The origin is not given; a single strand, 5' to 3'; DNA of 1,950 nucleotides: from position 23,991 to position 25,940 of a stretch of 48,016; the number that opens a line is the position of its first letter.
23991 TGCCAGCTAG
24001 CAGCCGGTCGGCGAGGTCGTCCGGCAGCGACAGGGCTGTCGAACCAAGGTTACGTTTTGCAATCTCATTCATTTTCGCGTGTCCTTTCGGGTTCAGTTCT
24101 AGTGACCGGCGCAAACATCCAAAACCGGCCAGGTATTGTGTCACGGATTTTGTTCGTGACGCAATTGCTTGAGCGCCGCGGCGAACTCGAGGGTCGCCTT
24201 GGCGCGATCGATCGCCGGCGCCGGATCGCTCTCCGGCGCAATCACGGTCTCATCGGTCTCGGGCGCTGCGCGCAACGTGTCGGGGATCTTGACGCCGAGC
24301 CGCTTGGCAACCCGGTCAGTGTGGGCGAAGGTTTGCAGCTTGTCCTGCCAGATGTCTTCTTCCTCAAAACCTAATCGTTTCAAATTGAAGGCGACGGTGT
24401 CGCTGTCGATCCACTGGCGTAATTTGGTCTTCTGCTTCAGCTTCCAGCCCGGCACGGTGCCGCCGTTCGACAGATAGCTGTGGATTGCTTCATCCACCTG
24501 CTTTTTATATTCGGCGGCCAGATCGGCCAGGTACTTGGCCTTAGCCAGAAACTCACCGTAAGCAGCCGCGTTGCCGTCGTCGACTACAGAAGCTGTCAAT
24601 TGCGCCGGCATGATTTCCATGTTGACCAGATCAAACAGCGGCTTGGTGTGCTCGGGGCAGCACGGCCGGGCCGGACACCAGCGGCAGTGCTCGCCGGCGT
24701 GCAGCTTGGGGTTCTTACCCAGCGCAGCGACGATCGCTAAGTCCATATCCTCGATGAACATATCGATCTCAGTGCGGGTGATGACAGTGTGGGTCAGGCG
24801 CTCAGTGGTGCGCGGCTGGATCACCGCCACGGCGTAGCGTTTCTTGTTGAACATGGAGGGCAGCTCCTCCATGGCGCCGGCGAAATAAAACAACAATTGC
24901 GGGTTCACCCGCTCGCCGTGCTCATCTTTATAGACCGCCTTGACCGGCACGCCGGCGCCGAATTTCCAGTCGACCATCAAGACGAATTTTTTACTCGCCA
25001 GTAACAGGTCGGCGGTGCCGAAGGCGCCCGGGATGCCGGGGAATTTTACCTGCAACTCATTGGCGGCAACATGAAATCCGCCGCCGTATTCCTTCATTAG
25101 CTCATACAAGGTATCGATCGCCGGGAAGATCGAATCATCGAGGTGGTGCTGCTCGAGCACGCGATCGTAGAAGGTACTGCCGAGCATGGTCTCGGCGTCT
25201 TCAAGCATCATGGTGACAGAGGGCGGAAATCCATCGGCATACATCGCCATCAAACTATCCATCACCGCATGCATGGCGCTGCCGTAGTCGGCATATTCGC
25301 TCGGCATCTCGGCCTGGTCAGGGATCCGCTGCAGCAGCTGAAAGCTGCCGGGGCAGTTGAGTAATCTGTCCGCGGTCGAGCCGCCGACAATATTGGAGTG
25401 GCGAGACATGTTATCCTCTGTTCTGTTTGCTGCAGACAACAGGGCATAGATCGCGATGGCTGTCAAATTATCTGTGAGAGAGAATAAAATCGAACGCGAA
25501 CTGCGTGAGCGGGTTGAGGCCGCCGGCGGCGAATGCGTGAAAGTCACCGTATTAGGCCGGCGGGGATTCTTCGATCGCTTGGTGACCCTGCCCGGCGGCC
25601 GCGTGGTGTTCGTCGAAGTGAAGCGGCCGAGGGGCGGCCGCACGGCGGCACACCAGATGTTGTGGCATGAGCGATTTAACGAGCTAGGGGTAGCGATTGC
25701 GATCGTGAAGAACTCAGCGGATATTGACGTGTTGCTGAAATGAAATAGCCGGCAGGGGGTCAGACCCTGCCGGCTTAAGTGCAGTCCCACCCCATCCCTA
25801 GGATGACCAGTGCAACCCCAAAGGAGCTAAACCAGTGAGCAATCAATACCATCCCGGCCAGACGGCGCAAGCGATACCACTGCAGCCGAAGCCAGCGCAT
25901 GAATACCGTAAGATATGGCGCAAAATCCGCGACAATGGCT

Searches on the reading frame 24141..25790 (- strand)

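Call 66: search_protein_families(library=pfam, proteins=[window:24141-25790:-], max_evalue=0.001)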
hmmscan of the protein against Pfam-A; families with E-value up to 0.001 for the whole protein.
window:24141-25790:- (549 aa): 2 families
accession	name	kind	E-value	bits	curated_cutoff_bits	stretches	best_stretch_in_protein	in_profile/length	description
PF10926.14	DUF2800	-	8e-45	154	21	1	136-524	5-367/368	Protein of unknown function (DUF2800)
PF12705.13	PDDEXK_1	-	1.5e-11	45.2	22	1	138-379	5-247/247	PD-(D/E)XK nuclease superfamily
